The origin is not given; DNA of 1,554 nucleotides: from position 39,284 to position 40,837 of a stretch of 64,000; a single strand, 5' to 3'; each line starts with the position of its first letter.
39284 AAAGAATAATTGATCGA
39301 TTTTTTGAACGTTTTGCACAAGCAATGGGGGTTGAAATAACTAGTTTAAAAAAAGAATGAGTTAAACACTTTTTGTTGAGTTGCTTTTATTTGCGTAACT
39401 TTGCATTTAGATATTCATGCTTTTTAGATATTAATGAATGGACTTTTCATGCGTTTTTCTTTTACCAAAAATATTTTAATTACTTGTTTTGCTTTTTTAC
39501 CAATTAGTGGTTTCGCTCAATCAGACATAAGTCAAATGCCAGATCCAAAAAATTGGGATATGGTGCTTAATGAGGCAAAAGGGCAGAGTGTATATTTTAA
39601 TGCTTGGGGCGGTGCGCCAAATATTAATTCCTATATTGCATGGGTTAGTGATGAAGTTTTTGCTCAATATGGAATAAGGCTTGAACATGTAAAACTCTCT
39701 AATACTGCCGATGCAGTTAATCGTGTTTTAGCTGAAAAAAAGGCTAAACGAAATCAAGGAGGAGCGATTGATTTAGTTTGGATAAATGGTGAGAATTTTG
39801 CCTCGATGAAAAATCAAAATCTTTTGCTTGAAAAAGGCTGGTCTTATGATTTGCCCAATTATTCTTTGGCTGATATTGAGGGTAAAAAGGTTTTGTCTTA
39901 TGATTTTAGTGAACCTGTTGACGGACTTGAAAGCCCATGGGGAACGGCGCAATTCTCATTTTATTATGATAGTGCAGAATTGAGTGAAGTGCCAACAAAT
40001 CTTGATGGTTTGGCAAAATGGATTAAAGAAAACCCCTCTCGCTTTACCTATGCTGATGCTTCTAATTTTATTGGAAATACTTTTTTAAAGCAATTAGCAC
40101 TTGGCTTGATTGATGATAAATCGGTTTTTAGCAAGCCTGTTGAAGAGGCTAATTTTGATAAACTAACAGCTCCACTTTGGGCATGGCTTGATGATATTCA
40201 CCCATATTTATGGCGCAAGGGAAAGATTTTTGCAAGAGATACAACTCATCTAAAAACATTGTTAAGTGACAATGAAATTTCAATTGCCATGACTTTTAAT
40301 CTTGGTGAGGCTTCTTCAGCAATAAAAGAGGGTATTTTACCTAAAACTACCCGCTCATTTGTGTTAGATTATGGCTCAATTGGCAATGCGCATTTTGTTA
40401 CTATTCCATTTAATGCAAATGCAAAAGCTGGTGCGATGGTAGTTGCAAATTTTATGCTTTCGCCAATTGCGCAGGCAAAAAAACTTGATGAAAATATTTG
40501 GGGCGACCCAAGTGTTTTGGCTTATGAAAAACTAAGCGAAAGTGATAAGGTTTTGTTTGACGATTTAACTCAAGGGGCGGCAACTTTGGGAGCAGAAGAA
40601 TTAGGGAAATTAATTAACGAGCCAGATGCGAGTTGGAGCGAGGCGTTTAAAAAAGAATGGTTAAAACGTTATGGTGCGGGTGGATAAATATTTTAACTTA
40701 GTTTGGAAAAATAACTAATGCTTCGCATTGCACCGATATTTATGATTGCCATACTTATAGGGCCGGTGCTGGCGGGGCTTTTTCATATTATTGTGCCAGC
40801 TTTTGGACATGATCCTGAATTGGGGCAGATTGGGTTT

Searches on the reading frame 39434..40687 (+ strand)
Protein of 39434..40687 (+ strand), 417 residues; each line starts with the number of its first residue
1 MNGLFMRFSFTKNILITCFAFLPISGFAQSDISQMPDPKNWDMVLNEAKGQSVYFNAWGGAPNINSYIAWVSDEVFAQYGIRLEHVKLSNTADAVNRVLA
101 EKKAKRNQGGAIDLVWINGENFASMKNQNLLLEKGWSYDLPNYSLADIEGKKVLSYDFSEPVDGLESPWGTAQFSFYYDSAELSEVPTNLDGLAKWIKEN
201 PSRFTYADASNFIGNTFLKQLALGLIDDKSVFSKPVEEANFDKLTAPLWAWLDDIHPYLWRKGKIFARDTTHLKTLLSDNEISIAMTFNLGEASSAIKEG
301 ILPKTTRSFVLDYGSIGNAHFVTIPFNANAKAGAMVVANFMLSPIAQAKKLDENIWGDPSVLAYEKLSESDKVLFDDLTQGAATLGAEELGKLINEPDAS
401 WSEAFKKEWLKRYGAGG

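Call 102: search_protein_families(library=pfam, proteins=[window:39434-40687:+], max_evalue=0.001)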
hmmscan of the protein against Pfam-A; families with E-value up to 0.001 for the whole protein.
window:39434-40687:+ (417 aa): 1 family
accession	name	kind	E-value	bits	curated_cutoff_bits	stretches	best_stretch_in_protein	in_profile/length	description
PF13416.11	SBP_bac_8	-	2.1e-13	51.1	27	1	77-351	8-253/279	Bacterial extracellular solute-binding protein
